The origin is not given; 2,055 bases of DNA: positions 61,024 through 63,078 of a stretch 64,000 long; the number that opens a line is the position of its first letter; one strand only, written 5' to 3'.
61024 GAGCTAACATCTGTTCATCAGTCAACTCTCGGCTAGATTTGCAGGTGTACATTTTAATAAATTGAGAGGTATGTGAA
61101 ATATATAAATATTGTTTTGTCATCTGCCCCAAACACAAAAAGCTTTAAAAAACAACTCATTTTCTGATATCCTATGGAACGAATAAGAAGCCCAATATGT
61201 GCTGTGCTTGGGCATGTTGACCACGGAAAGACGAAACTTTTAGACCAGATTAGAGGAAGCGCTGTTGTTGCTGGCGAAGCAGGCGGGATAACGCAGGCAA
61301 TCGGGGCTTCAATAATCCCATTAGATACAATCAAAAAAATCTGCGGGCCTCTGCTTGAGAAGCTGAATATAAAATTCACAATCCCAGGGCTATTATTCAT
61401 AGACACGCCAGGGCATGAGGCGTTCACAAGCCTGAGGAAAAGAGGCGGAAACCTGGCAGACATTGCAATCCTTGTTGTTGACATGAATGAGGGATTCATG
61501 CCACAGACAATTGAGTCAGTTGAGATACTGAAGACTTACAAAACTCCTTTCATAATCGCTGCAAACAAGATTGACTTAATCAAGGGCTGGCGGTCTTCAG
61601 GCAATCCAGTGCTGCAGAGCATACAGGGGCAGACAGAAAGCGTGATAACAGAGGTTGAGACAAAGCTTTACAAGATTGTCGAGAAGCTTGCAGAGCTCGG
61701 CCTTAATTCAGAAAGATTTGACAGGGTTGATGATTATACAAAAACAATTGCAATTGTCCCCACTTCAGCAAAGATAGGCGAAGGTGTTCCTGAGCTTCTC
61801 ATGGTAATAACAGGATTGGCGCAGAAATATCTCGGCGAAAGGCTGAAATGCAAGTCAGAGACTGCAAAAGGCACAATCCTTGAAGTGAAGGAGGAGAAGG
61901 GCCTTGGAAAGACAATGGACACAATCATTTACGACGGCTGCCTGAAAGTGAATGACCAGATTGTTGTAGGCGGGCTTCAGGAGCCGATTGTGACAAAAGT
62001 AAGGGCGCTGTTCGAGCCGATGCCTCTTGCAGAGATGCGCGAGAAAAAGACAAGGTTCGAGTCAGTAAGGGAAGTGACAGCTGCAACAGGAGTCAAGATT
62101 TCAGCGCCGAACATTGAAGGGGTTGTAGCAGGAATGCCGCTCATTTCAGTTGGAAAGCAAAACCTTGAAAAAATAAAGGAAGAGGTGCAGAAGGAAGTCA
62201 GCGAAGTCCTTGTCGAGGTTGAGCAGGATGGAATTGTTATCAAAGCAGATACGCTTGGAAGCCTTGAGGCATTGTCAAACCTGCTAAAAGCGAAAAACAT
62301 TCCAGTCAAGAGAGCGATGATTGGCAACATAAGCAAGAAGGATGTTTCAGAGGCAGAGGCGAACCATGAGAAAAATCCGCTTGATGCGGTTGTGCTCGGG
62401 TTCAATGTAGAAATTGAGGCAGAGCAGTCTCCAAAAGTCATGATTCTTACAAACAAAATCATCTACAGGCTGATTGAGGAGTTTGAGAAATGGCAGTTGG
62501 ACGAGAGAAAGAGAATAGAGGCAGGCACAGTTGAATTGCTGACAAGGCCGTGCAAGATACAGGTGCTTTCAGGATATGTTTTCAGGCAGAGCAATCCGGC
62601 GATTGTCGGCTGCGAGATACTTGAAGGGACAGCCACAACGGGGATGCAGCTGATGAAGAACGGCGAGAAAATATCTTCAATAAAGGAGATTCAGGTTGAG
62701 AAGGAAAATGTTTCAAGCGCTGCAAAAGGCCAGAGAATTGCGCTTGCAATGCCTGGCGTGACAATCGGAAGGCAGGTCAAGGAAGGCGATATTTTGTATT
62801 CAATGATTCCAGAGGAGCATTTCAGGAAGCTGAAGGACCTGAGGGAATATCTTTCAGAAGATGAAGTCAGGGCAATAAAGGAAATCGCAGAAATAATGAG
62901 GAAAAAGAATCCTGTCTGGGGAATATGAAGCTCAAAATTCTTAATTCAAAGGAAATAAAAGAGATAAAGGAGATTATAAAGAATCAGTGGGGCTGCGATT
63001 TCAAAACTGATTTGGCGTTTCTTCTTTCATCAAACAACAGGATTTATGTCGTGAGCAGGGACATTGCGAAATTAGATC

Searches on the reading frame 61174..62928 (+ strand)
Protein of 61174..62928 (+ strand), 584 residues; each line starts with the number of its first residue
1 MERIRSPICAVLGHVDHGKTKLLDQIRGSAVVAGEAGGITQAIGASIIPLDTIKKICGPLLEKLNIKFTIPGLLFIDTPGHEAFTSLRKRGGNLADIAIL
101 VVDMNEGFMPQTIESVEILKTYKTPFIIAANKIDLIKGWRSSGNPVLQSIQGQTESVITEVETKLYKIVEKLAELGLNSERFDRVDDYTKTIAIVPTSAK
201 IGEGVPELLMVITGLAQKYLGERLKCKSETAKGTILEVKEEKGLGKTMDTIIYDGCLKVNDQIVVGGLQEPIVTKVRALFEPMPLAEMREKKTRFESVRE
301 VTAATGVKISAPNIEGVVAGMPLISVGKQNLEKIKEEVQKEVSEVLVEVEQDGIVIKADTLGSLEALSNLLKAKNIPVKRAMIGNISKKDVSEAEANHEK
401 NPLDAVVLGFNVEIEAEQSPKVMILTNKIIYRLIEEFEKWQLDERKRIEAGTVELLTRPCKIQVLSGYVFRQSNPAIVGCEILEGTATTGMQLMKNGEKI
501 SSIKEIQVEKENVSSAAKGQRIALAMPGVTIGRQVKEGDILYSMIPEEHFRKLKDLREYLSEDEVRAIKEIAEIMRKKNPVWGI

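Call 15: search_protein_families(library=pfam, proteins=[window:61174-62928:+])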
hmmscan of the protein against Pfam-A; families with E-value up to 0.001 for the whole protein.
window:61174-62928:+ (584 aa): 7 families
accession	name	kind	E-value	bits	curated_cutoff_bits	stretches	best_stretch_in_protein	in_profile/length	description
PF00009.33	GTP_EFTU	-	1.2e-31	110.2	26.5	1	7-216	4-186/188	Elongation factor Tu GTP binding domain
PF14578.12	GTP_EFTU_D4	-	1.6e-25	89.2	23.8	1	458-542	1-86/86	Elongation factor Tu domain 4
PF11987.13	IF-2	-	1.1e-16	61.2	27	1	333-438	7-117/117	Translation-initiation factor 2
PF03144.31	GTP_EFTU_D2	-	9.2e-09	36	30.3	1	245-323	1-72/73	Elongation factor Tu domain 2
PF01926.29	MMR_HSR1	-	1e-06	29.3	21.9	1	9-132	2-113/113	50S ribosome-binding GTPase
PF22042.2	EF-G_D2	-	0.0002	21.9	27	0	231-280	2-50/84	Elongation factor G domain 2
PF03029.23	ATP_bind_1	-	0.00036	20.8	27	1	44-213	66-235/240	Conserved hypothetical ATP binding protein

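Call 54: search_protein_families(library=ncbifam, proteins=[window:61174-62928:+])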
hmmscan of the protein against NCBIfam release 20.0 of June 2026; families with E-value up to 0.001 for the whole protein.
window:61174-62928:+ (584 aa): 38 families (the best 25 are shown)
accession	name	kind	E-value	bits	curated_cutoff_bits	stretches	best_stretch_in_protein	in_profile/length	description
NF003078.0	PRK04004.1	equivalog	6e-242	804.5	468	1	2-583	7-597/598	translation initiation factor IF-2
NF011418.0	PRK14845.1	equivalog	5.5e-229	762.7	756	1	20-583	475-1048/1049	translation initiation factor IF-2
TIGR00491.2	aIF-2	equivalog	5.8e-228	758.1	554.75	1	3-583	1-590/591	translation initiation factor IF-2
TIGR00487.1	IF-2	equivalog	8e-56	190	424.4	2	3-135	84-199/587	translation initiation factor IF-2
TIGR00475.1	selB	equivalog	1.5e-26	93.3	242.25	1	9-136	3-116/581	selenocysteine-specific translation elongation factor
TIGR00231.1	small_GTP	domain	3.5e-18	65.9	42.5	1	9-169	6-155/164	GTP-binding protein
TIGR03680.1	eif2g_arch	equivalog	5.2e-13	49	514.5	1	10-137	9-149/407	translation initiation factor IF-2 subunit gamma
TIGR01394.1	TypA_BipA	equivalog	1.8e-12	46.3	757.3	1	10-134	5-127/594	translational GTPase TypA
NF003077.0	PRK04000.1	equivalog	2.7e-12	46.6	315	1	10-137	13-153/412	translation initiation factor IF-2 subunit gamma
NF008969.0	PRK12317.1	subfamily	9.3e-11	40.9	502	1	75-139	89-155/426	elongation factor 1-alpha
NF012153.1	tet_protect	equivalog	1.3e-10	40.2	775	1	12-152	6-143/614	tetracycline resistance ribosomal protection protein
NF009381.0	PRK12740.1-5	subfamily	6.9e-09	34.6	583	1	9-134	12-137/692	elongation factor G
NF009892.0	PRK13351.1-3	equivalog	2.9e-08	32.6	640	1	72-134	74-136/623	elongation factor G-like protein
NF000120.3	47473_otr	exception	5.3e-08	31.9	900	1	11-142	7-137/608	tetracycline resistance ribosomal protection protein Otr(A)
NF009373.0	PRK12736.1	subfamily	7.8e-08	31.5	452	1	11-137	17-142/394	elongation factor Tu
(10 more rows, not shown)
